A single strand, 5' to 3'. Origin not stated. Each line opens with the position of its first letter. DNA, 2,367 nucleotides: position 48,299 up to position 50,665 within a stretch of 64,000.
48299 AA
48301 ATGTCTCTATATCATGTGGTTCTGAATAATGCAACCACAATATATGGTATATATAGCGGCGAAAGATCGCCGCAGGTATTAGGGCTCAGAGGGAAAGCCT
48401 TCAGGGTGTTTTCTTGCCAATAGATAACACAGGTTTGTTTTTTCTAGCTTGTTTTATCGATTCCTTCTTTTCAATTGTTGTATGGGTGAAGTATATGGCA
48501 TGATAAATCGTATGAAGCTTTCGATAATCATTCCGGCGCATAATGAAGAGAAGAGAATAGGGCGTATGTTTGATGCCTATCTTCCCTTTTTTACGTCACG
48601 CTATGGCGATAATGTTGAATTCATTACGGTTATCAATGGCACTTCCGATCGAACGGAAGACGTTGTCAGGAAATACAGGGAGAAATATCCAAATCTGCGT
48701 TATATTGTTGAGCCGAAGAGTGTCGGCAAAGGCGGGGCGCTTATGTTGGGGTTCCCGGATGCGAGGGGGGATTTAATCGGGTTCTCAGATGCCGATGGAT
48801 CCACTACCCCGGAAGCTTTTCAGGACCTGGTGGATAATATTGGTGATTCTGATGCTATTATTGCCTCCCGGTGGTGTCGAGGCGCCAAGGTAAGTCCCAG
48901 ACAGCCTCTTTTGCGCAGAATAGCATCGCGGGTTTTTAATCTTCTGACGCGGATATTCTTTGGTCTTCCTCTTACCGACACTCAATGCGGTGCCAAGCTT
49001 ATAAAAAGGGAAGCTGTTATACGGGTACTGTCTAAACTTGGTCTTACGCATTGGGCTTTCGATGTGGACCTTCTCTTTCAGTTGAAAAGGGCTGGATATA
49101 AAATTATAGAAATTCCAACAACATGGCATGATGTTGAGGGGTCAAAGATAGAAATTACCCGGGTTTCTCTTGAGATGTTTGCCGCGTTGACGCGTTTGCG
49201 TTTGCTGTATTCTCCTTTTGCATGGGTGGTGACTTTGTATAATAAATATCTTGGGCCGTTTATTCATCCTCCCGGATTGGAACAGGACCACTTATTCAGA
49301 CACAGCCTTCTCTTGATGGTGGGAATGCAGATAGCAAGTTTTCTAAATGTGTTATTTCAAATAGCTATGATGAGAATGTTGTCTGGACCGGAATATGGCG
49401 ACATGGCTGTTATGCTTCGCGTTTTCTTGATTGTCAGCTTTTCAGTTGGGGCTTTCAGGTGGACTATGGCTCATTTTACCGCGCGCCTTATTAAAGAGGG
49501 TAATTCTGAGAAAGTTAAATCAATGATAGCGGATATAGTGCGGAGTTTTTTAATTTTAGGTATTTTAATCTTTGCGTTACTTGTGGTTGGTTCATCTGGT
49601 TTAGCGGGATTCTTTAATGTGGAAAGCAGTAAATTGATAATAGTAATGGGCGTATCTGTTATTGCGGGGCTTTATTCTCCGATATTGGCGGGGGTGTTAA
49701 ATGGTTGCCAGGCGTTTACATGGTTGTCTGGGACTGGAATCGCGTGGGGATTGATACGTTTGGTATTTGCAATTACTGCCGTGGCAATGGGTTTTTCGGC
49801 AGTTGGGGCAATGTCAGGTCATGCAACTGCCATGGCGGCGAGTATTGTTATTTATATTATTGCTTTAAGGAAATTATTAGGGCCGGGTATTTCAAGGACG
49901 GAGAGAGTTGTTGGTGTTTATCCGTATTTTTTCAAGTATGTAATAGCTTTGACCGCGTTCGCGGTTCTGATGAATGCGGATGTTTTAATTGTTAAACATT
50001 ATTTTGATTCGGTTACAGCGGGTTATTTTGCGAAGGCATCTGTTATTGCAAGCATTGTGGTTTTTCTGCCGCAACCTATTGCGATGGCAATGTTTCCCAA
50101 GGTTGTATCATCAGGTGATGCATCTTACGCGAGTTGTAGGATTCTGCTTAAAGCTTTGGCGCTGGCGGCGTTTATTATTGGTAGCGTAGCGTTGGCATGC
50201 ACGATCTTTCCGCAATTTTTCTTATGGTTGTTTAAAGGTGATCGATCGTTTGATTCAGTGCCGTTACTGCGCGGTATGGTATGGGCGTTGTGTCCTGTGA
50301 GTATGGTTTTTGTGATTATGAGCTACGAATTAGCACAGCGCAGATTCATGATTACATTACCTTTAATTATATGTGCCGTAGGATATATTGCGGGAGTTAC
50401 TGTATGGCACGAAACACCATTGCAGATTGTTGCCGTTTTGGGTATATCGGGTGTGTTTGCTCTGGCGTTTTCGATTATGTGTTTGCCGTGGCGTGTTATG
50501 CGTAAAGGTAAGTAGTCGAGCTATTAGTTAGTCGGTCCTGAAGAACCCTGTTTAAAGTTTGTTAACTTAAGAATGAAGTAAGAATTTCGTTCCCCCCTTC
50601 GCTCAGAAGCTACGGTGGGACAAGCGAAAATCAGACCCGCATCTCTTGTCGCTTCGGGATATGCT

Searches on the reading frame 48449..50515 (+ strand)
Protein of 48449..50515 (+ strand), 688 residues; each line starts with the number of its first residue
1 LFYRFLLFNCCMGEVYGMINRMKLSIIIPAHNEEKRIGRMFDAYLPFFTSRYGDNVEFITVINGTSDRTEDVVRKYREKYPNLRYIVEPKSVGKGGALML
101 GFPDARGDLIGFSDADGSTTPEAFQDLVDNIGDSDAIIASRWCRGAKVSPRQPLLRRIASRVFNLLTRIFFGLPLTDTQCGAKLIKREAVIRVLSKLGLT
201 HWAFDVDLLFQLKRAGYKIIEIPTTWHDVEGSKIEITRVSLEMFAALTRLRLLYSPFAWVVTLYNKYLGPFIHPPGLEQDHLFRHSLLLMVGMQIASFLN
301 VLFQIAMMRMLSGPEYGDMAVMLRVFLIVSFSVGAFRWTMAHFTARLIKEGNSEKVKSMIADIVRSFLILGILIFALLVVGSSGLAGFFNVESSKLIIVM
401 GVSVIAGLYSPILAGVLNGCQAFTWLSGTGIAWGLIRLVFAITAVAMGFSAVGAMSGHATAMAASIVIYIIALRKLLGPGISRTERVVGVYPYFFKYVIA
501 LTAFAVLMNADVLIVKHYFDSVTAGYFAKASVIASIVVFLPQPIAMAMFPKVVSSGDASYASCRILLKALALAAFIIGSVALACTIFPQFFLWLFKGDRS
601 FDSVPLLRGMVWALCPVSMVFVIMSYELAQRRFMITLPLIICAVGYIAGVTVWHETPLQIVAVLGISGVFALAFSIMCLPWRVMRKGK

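Call 28: find_related_loci(query=window:48449-50515:+, collection=genome_contigs, flank=1000)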
Query window:48449-50515:+ (688 aa) in genome_contigs; peptide patterns used: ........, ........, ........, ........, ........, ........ (x = any residue, [..] = any of these).
46 stretches matched a pattern; 6 encode a relative of the query (tblastn E <= 1e-3); 6 distinct loci.
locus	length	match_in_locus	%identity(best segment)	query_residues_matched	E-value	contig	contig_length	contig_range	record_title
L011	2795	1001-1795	62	20-281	1e-105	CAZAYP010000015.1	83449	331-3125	MAG TPA_asm: uncultured Verrucomicrobiota bacterium isolate SRP272421_co3_169 genome assembly, contig: NODE_254_length_8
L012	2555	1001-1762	61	20-273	2e-103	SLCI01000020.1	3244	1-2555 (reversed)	MAG: Kiritimatiellae bacterium isolate CSSed162cmB_494 CSSed16-2cmB-178906, whole genome shotgun sequence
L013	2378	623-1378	62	22-273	4e-101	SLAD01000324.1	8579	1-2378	MAG: Kiritimatiellae bacterium isolate CSSed162cmB_382 CSSed16-2cmB-34310, whole genome shotgun sequence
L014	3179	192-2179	56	22-676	6e-144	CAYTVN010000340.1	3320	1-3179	MAG TPA_asm: uncultured Verrucomicrobiota bacterium isolate SRP173033_co1_159 genome assembly, contig: NODE_89187_length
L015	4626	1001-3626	53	22-688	0e+0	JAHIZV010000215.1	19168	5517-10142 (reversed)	MAG: Verrucomicrobia bacterium isolate Modern_marine.mb.194 Modern_marine.mb.194_k141_2229170, whole genome shotgun sequ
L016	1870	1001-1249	35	24-116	1e-8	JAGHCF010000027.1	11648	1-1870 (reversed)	MAG: Nanoarchaeota archaeon isolate AUK275 PB_MBMC_229_c_000000000064, whole genome shotgun sequence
